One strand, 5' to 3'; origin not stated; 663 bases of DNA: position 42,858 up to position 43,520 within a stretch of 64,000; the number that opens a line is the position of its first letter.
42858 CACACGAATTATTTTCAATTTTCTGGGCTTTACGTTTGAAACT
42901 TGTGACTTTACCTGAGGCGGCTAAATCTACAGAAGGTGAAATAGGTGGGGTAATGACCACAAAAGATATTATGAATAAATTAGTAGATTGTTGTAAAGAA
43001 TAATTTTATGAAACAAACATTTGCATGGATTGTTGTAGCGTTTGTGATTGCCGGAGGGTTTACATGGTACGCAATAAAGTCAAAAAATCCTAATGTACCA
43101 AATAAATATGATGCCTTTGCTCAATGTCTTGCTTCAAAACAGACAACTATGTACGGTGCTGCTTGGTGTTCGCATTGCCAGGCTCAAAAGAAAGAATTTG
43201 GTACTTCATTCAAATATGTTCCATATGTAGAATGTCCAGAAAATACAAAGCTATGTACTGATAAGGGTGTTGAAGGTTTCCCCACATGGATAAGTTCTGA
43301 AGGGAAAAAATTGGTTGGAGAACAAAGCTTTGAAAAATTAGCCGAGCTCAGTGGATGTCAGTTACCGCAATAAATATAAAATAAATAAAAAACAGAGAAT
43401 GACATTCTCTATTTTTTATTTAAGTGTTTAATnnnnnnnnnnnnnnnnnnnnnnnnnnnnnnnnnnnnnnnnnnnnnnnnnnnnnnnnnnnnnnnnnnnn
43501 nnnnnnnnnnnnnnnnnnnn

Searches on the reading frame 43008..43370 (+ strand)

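Call 60: search_protein_families(library=pfam, proteins=[window:43008-43370:+], max_evalue=0.0001)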
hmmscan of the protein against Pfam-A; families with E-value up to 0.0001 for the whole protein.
window:43008-43370:+ (121 aa): 1 family
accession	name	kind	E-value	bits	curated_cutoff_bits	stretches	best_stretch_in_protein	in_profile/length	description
PF00085.26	Thioredoxin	-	6.3e-05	23.4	23.5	0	48-109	24-95/103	Thioredoxin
